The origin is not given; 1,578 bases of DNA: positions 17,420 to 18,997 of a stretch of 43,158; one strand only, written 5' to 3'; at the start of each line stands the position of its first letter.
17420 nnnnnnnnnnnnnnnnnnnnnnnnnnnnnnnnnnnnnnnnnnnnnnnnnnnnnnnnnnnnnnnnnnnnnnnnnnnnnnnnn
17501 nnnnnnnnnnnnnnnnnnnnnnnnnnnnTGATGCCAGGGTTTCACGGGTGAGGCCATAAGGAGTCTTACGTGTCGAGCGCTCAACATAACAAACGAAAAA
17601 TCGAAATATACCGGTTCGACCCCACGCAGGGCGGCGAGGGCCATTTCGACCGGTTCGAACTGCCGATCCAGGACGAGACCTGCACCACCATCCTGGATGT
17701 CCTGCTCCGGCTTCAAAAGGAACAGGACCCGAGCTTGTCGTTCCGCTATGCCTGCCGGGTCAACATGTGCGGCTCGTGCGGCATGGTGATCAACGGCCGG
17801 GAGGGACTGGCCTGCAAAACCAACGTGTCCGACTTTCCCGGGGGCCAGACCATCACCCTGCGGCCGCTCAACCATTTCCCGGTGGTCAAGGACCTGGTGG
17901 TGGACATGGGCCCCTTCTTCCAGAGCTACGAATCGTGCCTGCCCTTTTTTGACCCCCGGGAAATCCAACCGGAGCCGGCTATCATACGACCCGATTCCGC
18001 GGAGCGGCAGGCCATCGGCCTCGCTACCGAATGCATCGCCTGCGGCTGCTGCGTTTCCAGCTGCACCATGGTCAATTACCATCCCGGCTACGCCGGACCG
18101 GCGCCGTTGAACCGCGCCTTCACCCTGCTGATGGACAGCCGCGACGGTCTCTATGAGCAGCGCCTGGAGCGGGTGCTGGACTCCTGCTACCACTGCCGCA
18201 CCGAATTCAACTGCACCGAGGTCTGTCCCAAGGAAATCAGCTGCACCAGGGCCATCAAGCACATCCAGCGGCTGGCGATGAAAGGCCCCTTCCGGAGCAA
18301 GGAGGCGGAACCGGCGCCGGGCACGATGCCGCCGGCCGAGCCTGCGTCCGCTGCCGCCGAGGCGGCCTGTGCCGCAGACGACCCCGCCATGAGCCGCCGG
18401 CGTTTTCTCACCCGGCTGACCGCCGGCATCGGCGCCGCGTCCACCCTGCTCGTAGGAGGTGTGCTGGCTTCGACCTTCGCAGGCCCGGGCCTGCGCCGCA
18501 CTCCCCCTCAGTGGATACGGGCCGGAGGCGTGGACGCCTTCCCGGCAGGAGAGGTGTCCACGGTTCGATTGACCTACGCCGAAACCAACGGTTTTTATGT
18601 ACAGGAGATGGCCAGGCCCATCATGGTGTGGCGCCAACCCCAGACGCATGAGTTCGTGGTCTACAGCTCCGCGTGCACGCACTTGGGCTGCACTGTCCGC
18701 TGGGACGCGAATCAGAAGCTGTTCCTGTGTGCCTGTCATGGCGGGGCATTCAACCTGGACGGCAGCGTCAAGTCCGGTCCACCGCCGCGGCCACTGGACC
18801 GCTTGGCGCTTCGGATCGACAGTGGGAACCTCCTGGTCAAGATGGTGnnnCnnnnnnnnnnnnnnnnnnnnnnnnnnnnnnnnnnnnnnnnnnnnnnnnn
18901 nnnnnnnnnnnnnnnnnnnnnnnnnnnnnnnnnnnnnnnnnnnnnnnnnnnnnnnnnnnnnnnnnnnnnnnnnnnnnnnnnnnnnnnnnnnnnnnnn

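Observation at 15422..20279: Operon joining a complex-II-type enzyme to a Rieske/cytochrome b (complex-III-type) module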

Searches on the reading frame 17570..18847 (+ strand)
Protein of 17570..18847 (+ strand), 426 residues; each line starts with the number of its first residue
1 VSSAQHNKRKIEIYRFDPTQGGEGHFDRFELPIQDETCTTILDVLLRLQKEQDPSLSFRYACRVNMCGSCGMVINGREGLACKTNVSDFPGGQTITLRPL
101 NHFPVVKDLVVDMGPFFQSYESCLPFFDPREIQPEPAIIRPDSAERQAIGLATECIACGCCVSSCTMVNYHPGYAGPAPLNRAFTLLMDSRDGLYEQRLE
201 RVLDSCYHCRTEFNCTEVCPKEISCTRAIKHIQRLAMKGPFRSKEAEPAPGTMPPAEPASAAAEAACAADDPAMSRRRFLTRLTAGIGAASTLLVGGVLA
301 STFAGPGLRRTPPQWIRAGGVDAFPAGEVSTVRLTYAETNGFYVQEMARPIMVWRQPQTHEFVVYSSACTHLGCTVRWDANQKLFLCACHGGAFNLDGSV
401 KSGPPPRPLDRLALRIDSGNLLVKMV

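Call 3: search_protein_families(library=pfam, proteins=[window:17570-18847:+], max_evalue=0.01)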
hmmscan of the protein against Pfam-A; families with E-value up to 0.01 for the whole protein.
window:17570-18847:+ (426 aa): 8 families
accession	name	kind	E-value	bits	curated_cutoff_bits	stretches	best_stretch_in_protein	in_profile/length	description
PF13085.11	Fer2_3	-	4.6e-32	110.6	27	1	10-117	1-106/107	2Fe-2S iron-sulfur cluster binding domain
PF00355.32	Rieske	-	1.1e-10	41.7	20.3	1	344-410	19-85/88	Rieske [2Fe-2S] domain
PF13183.11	Fer4_8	-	9.6e-08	32.9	27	1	153-223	3-68/68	4Fe-4S dicluster domain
PF13534.11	Fer4_17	-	1.2e-05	26.2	22.2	1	154-224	1-61/61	4Fe-4S dicluster domain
PF12838.12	Fer4_7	-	0.00041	21.2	27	1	155-222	2-51/52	4Fe-4S dicluster domain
PF25471.1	TM_PetC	-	0.0022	18.2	37.1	1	269-307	2-40/48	Iron-sulfur subunit PetC transmembrane anchor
PF00111.32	Fer2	-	0.0033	17.8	21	0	39-76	17-50/77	2Fe-2S iron-sulfur cluster binding domain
PF13187.11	Fer4_9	-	0.0042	17.5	27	1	154-222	1-50/52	4Fe-4S dicluster domain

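Call 4: search_protein_families(library=ncbifam, proteins=[window:17570-18847:+], max_evalue=0.01)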
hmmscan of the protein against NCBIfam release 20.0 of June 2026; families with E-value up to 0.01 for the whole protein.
window:17570-18847:+ (426 aa): 20 families
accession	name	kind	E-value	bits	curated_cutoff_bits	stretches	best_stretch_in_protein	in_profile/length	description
NF004616.0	PRK05950.1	subfamily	9.3e-69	231.2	228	1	6-238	3-235/238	succinate dehydrogenase iron-sulfur subunit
TIGR00384.1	dhsB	subfamily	1.3e-60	204.6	88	1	13-232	1-221/222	succinate dehydrogenase and fumarate reductase iron-sulfur protein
NF009226.0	PRK12576.1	equivalog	1.6e-58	198.6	344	1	4-246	5-247/317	succinate dehydrogenase/fumarate reductase iron-sulfur subunit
NF009225.0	PRK12575.1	subfamily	8.3e-52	176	443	1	7-235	3-229/235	succinate dehydrogenase/fumarate reductase iron-sulfur subunit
NF009227.0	PRK12577.1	equivalog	1.9e-46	158.3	349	1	23-235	15-237/330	succinate dehydrogenase/fumarate reductase iron-sulfur subunit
NF009051.0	PRK12385.1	equivalog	2.6e-44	151.5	333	1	5-231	3-227/244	succinate dehydrogenase/fumarate reductase iron-sulfur subunit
NF010071.0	PRK13552.1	equivalog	7.7e-43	146.5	264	1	8-234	4-233/241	fumarate reductase iron-sulfur subunit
NF004898.0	PRK06259.1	equivalog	1.2e-38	132.9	385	1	10-238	5-218/488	fumarate reductase (CoM/CoB) subunit TfrB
NF009052.0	PRK12386.1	equivalog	7.6e-34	116.9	256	1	7-226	3-220/255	succinate dehydrogenase/fumarate reductase iron-sulfur subunit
NF042952.1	MFR_FeS_SdhB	equivalog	5.9e-33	114.2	600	1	11-242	3-237/320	8-methylmenaquinol:fumarate reductase iron-sulfur subunit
NF006391.0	PRK08640.1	equivalog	6.5e-30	103.8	244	1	10-237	8-240/254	succinate dehydrogenase iron-sulfur subunit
NF005746.0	PRK07570.1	subfamily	6e-20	71.6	243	1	11-241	5-245/250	succinate dehydrogenase/fumarate reductase iron-sulfur subunit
NF010001.0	PRK13474.1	subfamily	1.1e-16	60.6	154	1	366-423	104-161/178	cytochrome b6-f complex iron-sulfur subunit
NF045928.1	Cytb6fFeSPetC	equivalog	1.6e-15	56.9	250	1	365-418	104-157/179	cytochrome b6-f complex iron-sulfur subunit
TIGR01416.1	Rieske_proteo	equivalog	4.7e-13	49.5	97.4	1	358-410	105-161/176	ubiquinol-cytochrome c reductase iron-sulfur subunit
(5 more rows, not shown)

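Call 5: find_homologous_proteins(query=window:17570-18847:+, max_evalue=1e-10)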
Query window:17570-18847:+ (426 aa): 787 proteins with E <= 1e-10 among 8000 candidates; the best 120 are listed.
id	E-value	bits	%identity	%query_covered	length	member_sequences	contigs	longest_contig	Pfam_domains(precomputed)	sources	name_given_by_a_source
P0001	2.8e-281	951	95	100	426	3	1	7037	PF13183.12,PF00355.33,PF13085.12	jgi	jgi:succinate dehydrogenase / fumarate reductase iron-sulfur subunit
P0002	7.5e-256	867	86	100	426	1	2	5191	PF13183.12,PF00355.33,PF13085.12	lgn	-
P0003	1.7e-252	856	86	100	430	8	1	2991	PF13534.12,PF13183.12,PF00355.33,PF13085.12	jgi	jgi:succinate dehydrogenase / fumarate reductase iron-sulfur subunit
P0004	2.4e-230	783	78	100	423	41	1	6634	PF13183.12,PF00355.33,PF13085.12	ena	-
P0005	4.5e-228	775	77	100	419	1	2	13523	PF13534.12,PF13183.12,PF00355.33,PF13085.12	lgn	-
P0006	3.9e-225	766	77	100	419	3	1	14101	PF13183.12,PF00355.33,PF13085.12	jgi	jgi:succinate dehydrogenase / fumarate reductase iron-sulfur subunit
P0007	7.9e-222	755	76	100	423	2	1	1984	PF13183.12,PF00355.33,PF13085.12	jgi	jgi:succinate dehydrogenase / fumarate reductase iron-sulfur subunit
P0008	1.7e-217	740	75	100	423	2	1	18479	PF13183.12,PF00355.33,PF13085.12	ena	-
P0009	6.0e-217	739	75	100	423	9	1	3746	PF13183.12,PF00355.33,PF13085.12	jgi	jgi:succinate dehydrogenase / fumarate reductase iron-sulfur subunit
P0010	8.5e-217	738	75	100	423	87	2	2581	PF13183.12,PF00355.33,PF13085.12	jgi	-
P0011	6.7e-216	735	75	100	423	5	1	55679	PF13183.12,PF00355.33,PF13085.12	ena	-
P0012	1.0e-213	728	72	100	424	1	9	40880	PF13183.12,PF00355.33,PF13085.12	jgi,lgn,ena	-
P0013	1.8e-212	724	71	100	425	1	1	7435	PF13183.12,PF00355.33,PF13085.12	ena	-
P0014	2.2e-212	724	70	100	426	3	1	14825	PF13183.12,PF00355.33,PF13085.12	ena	-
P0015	2.6e-212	723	72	100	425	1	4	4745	PF13183.12,PF00355.33,PF13085.12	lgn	-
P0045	3.4e-195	667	66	100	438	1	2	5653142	PF13534.12,PF13183.12,PF00355.33,PF13085.12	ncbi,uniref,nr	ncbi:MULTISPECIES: 2Fe-2S iron-sulfur cluster-binding protein [Desulfosediminicola]|uniref:2Fe-2S ir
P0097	8.3e-169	580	59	100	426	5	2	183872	PF13183.12,PF00355.33,PF13085.12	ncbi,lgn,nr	ncbi:MAG: succinate dehydrogenase iron-sulfur subunit [Nitrospirae bacterium]|nr:succinate dehydroge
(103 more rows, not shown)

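Call 10: find_encoding_contigs(protein=P0045, flank=10000, max_places=2)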
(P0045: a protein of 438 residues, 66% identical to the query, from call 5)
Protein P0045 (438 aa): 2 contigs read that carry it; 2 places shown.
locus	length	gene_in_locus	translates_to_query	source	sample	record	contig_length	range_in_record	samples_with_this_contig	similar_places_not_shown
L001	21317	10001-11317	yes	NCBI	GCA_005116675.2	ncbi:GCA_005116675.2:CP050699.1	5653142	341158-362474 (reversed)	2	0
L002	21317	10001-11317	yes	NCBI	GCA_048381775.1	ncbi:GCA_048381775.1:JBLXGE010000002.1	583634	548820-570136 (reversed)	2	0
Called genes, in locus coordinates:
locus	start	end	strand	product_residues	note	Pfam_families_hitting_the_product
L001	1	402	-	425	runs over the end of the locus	PF06808:DctM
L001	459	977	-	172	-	PF04290:DctQ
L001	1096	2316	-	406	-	PF03480:DctP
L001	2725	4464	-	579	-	PF00989:PAS, PF00989:PAS, PF13426:PAS_9, PF00158:Sigma54_activat, PF14532:Sigma54_activ_2, PF07728:AAA_5, PF25601:AAA_lid_14, PF02954:HTH_8, +7 more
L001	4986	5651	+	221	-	-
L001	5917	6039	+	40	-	-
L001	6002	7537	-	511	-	PF01590:GAF, PF13185:GAF_2, PF00158:Sigma54_activat, PF14532:Sigma54_activ_2, PF00004:AAA, PF07724:AAA_2 (weak), PF07728:AAA_5, PF25601:AAA_lid_14, +2 more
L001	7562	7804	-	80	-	-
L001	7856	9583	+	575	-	PF00890:FAD_binding_2, PF02910:Succ_DH_flav_C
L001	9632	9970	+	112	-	PF01127:Sdh_cyt (faint)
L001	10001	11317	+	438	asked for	PF13085:Fer2_3, PF13183:Fer4_8, PF13534:Fer4_17 (weak), PF00355:Rieske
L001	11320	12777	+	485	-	PF00033:Cytochrome_B, PF01292:Ni_hydr_CYTB (weak), PF14358:DUF4405 (weak), PF13631:Cytochrom_B_N_2, PF00032:Cytochrom_B_C (weak), PF02433:FixO (faint), PF00034:Cytochrom_C (weak), PF13442:Cytochrome_CBB3 (weak)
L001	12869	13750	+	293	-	PF05681:Fumerase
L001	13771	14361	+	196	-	PF05683:Fumerase_C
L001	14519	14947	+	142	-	-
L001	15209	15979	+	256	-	PF01925:TauE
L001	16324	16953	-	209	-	PF13302:Acetyltransf_3, PF00583:Acetyltransf_1 (weak)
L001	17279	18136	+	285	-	PF00582:Usp (faint)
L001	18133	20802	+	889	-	PF00690:Cation_ATPase_N, PF00122:E1-E2_ATPase, PF00702:Hydrolase, PF13246:Cation_ATPase, PF00689:Cation_ATPase_C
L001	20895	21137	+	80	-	-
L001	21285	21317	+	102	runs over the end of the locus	-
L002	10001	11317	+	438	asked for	PF13085:Fer2_3, PF13183:Fer4_8, PF13534:Fer4_17 (weak), PF00355:Rieske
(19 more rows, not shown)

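Call 11: find_encoding_contigs(protein=P0097, flank=10000, max_places=2)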
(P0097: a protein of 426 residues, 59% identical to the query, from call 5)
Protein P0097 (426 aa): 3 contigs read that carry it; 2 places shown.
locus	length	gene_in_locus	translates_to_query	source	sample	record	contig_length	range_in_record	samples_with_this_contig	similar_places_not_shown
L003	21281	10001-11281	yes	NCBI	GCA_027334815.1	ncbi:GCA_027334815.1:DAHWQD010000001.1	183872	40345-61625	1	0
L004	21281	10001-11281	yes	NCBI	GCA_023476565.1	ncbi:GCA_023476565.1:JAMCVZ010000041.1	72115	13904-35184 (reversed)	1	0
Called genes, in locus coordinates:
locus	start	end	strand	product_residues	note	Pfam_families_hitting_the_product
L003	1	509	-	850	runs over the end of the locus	PF01555:N6_N4_Mtase, PF02086:MethyltransfD12 (weak), PF03602:Cons_hypoth95 (faint), PF27126:NmeDI_C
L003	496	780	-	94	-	PF20582:UPF0758_N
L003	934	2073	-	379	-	PF02776:TPP_enzyme_N (weak), PF02775:TPP_enzyme_C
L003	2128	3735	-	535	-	PF01590:GAF, PF13185:GAF_2, PF00158:Sigma54_activat, PF14532:Sigma54_activ_2, PF07728:AAA_5 (weak), PF25601:AAA_lid_14, PF02954:HTH_8 (weak)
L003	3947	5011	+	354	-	PF02615:Ldh_2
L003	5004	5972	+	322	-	PF00389:2-Hacid_dh, PF02826:2-Hacid_dh_C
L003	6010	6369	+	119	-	-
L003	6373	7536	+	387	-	PF04295:GD_AH_second, PF20629:GD_AH_C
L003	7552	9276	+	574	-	PF00890:FAD_binding_2, PF02910:Succ_DH_flav_C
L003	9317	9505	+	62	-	-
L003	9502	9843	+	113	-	PF01127:Sdh_cyt (faint)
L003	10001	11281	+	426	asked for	PF13085:Fer2_3, PF13183:Fer4_8 (weak), PF00355:Rieske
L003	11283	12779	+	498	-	PF01292:Ni_hydr_CYTB (faint), PF00033:Cytochrome_B, PF13631:Cytochrom_B_N_2, PF02433:FixO (faint), PF00034:Cytochrom_C (weak), PF13442:Cytochrome_CBB3 (weak)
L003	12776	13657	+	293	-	PF05681:Fumerase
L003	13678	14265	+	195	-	PF05683:Fumerase_C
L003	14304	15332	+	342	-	PF13379:NMT1_2 (faint)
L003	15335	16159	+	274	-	PF02463:SMC_N (faint), PF00005:ABC_tran, PF13304:AAA_21 (faint)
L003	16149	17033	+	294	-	PF00528:BPD_transp_1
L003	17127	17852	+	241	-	PF01925:TauE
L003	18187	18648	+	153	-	PF17200:sCache_2, PF08269:dCache_2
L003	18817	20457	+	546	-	PF12729:4HB_MCP_1, PF00672:HAMP, PF00015:MCPsignal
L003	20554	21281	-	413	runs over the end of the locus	PF00291:PALP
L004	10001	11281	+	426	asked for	PF13085:Fer2_3, PF13183:Fer4_8 (weak), PF00355:Rieske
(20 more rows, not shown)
